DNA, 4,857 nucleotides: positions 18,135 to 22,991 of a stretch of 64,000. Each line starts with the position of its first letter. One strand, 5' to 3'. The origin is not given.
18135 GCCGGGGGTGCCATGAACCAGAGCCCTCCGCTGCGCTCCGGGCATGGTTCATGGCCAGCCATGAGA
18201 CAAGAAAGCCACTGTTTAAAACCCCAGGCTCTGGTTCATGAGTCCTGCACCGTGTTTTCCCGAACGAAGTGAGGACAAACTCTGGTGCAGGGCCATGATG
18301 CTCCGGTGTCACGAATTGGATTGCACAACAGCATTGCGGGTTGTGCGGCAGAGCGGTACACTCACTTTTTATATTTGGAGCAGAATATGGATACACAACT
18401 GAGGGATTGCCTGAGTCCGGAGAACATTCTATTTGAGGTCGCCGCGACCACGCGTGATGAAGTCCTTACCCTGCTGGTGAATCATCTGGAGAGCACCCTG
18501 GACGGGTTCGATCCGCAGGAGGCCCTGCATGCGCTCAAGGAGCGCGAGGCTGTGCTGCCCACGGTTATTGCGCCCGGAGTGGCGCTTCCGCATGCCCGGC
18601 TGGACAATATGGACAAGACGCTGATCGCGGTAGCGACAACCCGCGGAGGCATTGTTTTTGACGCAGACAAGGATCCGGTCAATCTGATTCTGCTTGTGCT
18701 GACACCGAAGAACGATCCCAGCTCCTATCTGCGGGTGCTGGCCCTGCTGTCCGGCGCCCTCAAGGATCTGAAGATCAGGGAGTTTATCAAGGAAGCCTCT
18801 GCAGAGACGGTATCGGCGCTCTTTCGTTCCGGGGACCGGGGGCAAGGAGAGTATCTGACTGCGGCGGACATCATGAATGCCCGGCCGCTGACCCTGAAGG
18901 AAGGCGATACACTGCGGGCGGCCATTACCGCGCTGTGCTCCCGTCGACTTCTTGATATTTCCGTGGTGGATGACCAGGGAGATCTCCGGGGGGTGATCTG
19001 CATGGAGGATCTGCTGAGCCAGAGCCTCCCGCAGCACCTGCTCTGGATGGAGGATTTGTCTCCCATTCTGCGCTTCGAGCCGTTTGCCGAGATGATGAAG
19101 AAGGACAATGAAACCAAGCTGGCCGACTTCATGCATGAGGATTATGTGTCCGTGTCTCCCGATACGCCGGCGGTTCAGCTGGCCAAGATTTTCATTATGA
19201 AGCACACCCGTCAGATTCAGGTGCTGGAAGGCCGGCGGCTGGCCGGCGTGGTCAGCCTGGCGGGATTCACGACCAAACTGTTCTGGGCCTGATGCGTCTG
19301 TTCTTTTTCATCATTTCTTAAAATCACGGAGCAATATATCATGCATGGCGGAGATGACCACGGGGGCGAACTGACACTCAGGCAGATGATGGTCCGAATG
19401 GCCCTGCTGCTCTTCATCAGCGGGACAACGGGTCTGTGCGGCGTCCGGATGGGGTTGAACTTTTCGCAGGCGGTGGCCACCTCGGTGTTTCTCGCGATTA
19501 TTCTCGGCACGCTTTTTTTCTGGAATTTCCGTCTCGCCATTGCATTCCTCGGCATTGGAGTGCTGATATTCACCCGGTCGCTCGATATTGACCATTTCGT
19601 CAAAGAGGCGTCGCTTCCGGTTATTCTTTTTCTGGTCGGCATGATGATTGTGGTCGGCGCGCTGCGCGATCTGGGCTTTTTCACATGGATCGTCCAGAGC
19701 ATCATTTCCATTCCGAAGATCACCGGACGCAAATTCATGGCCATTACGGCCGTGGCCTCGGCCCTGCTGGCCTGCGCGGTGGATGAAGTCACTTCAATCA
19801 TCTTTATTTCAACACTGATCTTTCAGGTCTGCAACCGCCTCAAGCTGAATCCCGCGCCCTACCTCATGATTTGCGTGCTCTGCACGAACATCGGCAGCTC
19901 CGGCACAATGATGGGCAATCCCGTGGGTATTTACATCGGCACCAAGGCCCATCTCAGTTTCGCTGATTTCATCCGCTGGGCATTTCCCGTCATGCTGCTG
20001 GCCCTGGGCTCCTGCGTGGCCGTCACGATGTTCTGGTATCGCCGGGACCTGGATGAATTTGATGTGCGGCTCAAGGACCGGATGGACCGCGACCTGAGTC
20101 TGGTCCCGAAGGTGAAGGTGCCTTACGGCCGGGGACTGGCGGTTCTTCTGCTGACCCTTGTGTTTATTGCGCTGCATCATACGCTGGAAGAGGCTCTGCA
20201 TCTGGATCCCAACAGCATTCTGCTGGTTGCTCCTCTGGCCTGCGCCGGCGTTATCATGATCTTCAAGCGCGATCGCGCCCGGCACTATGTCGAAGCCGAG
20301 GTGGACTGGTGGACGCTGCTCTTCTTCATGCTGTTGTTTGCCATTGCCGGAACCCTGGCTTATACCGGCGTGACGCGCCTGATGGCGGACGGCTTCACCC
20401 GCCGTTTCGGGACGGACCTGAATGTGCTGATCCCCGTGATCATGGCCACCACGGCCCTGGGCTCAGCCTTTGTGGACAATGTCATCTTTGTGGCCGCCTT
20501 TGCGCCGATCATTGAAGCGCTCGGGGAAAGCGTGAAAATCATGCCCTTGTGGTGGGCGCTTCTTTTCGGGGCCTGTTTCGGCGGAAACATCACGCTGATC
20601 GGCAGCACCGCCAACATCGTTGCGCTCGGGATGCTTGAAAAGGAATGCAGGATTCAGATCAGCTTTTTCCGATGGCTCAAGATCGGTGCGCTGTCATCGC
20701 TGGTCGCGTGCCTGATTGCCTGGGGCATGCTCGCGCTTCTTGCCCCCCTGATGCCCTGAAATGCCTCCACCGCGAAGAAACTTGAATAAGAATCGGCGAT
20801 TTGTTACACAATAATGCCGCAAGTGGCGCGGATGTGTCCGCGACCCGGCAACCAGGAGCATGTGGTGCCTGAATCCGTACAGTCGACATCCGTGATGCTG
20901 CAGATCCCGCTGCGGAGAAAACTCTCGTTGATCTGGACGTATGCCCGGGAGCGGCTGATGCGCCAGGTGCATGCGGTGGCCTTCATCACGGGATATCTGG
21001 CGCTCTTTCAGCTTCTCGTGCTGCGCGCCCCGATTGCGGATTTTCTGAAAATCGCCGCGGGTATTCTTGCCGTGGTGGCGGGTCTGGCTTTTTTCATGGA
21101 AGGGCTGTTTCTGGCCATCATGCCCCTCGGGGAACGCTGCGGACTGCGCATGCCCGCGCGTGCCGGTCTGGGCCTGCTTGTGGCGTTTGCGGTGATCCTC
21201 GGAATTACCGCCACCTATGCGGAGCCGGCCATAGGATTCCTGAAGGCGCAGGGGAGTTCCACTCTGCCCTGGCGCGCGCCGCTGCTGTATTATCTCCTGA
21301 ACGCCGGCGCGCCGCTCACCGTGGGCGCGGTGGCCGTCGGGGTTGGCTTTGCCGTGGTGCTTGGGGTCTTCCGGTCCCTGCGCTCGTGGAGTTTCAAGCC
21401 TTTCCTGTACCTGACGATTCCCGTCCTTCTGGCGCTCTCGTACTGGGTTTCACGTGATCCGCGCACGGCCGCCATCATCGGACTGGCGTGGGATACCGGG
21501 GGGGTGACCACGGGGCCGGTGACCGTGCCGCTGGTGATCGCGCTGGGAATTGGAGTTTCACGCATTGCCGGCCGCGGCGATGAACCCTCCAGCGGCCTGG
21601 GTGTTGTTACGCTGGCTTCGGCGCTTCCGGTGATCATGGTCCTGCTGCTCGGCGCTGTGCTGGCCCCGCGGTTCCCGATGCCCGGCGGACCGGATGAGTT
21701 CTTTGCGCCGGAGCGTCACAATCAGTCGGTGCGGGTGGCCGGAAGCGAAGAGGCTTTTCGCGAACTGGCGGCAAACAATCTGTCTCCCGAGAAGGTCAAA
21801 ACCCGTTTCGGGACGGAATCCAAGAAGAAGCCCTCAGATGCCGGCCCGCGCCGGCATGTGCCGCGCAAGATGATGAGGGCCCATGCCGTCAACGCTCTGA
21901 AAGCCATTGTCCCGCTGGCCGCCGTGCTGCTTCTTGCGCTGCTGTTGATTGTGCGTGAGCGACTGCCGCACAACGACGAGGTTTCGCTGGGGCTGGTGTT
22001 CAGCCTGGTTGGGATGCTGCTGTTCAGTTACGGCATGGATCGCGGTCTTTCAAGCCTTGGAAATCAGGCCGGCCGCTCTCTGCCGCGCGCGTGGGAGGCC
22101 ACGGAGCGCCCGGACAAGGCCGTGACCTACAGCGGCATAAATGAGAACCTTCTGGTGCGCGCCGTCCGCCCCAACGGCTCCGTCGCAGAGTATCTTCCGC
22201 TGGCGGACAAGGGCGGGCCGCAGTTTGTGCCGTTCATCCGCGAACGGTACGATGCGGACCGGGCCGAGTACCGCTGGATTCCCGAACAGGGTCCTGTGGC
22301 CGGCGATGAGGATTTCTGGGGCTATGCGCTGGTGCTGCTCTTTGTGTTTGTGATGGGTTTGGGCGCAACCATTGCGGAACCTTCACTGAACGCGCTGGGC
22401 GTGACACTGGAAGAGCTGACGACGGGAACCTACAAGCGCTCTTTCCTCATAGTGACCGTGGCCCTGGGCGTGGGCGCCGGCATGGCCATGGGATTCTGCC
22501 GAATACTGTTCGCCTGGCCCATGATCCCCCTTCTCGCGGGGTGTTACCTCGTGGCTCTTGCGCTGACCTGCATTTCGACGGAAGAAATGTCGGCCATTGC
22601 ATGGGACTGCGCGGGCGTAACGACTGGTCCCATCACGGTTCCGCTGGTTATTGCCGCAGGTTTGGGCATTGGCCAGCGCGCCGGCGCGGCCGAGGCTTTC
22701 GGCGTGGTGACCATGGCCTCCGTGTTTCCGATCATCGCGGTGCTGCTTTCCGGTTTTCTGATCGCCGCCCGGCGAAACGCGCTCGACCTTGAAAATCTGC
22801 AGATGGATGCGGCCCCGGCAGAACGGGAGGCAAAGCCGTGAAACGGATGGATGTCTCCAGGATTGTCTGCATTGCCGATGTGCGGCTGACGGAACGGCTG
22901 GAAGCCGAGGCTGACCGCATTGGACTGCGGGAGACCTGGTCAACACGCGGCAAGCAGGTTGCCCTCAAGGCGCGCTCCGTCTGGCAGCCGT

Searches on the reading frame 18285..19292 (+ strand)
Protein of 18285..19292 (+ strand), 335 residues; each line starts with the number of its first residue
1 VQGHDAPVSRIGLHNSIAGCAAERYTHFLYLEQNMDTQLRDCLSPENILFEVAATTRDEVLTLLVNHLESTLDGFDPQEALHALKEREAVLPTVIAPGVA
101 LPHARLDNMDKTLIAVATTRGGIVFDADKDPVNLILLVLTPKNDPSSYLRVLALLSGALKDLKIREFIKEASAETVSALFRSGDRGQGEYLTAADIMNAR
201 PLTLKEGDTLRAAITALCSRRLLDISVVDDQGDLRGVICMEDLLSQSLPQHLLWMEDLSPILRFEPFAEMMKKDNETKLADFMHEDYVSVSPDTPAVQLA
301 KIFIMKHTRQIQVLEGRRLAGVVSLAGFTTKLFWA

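Call 65: search_protein_families(library=pfam, proteins=[window:18285-19292:+], max_evalue=0.00001)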
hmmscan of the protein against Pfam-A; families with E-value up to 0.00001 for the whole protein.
window:18285-19292:+ (335 aa): 2 families
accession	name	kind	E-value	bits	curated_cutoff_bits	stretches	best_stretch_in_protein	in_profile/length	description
PF00359.27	PTS_EIIA_2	-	6.4e-23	81.8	27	1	43-173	3-133/144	Phosphoenolpyruvate-dependent sugar phosphotransferase system, EIIA 2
PF00571.33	CBS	-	1.9e-14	54.1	24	1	280-325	2-48/57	CBS domain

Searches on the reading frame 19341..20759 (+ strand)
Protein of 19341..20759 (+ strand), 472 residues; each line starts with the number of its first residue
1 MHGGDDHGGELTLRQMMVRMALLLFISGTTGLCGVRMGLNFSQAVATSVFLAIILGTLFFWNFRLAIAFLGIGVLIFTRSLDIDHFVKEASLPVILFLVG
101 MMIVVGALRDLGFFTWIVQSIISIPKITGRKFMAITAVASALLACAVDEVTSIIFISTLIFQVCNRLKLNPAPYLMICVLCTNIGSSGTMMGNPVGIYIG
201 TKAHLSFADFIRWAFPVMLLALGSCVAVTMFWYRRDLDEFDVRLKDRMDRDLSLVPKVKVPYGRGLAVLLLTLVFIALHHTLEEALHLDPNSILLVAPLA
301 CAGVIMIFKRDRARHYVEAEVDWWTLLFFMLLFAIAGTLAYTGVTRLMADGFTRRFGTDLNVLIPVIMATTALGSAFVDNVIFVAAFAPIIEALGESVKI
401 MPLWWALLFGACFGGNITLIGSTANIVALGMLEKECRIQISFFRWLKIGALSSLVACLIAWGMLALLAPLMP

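Call 65: search_protein_families(library=pfam, proteins=[window:19341-20759:+], max_evalue=0.00001)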
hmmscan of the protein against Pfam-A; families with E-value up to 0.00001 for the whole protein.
window:19341-20759:+ (472 aa): 1 family
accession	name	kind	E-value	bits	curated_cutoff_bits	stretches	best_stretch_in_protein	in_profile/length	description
PF03600.22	CitMHS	-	6.1e-50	170.7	31.9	1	64-410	11-336/336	Citrate transporter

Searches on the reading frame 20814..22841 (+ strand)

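Call 65: search_protein_families(library=pfam, proteins=[window:20814-22841:+], max_evalue=0.00001)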
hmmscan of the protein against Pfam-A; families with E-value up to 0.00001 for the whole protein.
window:20814-22841:+ (675 aa): 1 family
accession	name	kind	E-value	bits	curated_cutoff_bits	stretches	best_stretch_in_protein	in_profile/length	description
PF07556.16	DUF1538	-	1.8e-102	341.5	22.6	2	370-648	3-210/211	Protein of unknown function (DUF1538)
